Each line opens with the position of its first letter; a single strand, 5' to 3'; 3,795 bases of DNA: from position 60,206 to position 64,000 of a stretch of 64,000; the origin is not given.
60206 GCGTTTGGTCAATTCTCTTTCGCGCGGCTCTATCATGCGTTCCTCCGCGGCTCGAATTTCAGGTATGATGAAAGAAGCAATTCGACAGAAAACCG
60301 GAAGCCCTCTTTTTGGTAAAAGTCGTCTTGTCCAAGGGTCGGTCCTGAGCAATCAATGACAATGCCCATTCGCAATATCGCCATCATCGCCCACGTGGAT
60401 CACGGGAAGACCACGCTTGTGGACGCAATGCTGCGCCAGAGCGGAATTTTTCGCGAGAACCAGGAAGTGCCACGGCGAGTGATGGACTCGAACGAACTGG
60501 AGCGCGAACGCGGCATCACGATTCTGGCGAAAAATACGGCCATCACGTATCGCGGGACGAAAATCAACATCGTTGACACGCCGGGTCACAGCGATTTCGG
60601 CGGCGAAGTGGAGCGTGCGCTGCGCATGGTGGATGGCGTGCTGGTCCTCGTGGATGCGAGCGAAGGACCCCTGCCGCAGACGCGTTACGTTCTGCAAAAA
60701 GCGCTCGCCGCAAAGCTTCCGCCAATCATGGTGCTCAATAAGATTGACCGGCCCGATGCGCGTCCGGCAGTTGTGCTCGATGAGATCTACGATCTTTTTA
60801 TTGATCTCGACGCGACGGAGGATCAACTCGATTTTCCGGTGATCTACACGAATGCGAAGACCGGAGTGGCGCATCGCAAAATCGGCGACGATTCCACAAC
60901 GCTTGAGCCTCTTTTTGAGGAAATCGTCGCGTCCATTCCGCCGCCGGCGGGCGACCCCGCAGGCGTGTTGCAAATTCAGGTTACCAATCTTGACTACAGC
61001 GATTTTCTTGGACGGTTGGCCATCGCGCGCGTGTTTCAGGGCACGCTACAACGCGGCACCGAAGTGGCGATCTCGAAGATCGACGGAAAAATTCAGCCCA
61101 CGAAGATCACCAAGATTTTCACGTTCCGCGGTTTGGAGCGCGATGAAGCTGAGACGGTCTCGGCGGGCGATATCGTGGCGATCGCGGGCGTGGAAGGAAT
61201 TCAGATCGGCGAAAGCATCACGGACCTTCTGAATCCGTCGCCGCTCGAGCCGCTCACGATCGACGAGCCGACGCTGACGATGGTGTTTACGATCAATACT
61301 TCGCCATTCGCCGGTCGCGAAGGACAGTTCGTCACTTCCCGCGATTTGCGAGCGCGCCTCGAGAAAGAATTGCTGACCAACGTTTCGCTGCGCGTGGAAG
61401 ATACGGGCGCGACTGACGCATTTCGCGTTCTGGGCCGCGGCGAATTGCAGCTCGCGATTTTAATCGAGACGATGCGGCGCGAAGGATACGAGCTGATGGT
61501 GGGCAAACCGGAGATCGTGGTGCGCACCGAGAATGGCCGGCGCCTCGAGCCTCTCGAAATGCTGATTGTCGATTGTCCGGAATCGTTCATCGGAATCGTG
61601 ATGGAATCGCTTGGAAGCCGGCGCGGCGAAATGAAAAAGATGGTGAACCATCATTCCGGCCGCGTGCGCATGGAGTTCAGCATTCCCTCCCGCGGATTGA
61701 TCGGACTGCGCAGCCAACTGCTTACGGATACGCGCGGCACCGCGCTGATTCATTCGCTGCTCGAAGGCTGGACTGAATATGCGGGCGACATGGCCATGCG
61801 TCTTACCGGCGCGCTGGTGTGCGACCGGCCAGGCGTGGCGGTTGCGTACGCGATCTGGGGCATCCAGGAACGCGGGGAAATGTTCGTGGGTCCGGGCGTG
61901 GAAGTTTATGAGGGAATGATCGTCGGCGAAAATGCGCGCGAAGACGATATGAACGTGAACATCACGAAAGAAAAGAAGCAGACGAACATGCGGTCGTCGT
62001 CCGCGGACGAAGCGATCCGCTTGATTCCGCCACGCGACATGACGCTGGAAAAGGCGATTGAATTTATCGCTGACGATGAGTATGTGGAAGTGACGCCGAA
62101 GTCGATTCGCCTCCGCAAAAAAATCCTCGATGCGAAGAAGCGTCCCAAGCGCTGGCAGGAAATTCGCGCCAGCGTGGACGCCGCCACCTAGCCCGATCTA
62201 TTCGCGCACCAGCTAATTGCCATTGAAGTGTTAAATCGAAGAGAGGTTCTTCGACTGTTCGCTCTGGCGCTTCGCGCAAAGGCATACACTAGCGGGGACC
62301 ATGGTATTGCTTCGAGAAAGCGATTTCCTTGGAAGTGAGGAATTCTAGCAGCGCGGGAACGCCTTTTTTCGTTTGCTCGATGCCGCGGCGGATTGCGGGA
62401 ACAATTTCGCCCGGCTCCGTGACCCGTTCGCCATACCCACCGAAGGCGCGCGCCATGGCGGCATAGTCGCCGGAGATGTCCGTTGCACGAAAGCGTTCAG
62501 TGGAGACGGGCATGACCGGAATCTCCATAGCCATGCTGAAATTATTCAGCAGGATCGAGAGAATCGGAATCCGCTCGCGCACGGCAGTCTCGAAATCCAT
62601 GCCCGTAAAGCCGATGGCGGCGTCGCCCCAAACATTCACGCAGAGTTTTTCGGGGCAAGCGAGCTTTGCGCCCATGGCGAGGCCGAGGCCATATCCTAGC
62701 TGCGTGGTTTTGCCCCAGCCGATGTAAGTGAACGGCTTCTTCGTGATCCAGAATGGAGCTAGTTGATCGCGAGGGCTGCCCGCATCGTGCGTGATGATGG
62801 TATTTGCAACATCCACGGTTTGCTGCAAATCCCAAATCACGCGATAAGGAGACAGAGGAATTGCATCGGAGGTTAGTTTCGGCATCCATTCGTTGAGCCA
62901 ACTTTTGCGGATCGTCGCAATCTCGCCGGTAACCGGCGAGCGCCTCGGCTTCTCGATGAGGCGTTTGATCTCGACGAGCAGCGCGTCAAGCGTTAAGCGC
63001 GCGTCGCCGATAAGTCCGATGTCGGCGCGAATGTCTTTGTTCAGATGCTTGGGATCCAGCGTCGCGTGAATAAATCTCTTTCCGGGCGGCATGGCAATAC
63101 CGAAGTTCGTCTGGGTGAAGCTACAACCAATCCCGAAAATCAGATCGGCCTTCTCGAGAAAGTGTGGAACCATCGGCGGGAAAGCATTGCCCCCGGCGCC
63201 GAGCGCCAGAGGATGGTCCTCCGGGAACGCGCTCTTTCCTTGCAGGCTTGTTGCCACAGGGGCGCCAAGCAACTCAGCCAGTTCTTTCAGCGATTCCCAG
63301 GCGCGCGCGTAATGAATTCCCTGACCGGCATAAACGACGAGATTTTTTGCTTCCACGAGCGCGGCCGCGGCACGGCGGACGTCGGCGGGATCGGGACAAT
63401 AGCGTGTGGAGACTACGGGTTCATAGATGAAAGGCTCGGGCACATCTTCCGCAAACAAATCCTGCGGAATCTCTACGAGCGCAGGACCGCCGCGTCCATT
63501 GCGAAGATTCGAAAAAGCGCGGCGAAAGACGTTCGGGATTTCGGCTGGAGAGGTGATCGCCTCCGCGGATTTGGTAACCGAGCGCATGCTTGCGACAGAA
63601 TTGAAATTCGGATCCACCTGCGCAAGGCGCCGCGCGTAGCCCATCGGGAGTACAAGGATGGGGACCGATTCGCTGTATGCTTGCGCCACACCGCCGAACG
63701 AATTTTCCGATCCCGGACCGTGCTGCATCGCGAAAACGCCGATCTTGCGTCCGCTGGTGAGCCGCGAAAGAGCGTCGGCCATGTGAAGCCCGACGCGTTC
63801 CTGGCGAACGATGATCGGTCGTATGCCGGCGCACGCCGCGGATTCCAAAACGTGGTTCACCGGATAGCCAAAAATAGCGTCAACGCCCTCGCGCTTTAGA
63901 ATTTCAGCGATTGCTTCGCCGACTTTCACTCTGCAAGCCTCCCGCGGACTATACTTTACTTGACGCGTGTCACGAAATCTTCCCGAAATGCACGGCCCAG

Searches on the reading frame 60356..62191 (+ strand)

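Call 43: search_protein_families(library=pfam, proteins=[window:60356-62191:+], max_evalue=0.0001)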
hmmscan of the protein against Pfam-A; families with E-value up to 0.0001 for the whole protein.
window:60356-62191:+ (611 aa): 7 families
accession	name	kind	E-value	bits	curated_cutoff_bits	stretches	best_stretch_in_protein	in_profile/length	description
PF00009.33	GTP_EFTU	-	2.7e-54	184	26.5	1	4-195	2-187/188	Elongation factor Tu GTP binding domain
PF21018.2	BipA_C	-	3e-48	162.6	23.8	1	484-592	1-109/110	TypA/BipA C-terminal domain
PF00679.30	EFG_C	-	7.4e-21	74.4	27.9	1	397-481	3-87/89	Elongation factor G C-terminus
PF03144.31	GTP_EFTU_D2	-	7.2e-14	52.4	30.3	1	219-289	1-73/73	Elongation factor Tu domain 2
PF22042.2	EF-G_D2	-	3.9e-11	43.4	27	1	212-289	11-82/84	Elongation factor G domain 2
PF01926.29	MMR_HSR1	-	4.1e-07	30.6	21.9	1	8-129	2-113/113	50S ribosome-binding GTPase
PF02421.24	FeoB_N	-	6.7e-05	22.9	27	0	53-172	32-148/156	Ferrous iron transport protein B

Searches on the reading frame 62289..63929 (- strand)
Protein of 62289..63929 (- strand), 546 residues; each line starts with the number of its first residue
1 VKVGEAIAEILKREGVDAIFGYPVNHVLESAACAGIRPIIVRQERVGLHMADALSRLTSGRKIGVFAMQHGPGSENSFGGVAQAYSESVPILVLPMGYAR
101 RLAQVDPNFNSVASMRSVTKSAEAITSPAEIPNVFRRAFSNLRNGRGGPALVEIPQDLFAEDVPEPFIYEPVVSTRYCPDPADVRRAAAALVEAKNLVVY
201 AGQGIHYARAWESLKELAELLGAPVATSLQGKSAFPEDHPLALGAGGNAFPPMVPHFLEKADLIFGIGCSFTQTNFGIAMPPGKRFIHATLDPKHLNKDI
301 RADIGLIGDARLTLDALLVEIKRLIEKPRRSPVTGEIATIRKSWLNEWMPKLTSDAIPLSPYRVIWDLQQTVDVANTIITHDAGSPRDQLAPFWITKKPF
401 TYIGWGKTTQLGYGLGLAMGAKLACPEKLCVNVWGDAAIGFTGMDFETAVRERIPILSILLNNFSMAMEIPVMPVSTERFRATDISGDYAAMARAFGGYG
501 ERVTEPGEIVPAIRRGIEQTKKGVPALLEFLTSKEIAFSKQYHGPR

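Call 43: search_protein_families(library=pfam, proteins=[window:62289-63929:-], max_evalue=0.0001)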
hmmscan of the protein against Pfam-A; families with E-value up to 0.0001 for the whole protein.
window:62289-63929:- (546 aa): 3 families
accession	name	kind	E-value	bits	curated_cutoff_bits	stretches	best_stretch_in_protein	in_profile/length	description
PF00205.28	TPP_enzyme_M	-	2.9e-34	118.2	30.4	1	184-317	1-137/137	Thiamine pyrophosphate enzyme, central domain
PF02775.26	TPP_enzyme_C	-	8.3e-28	97.5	21.9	1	382-529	1-150/151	Thiamine pyrophosphate enzyme, C-terminal TPP binding domain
PF02776.23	TPP_enzyme_N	-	1.4e-23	83.4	26.8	1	1-103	1-105/119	Thiamine pyrophosphate enzyme, N-terminal TPP binding domain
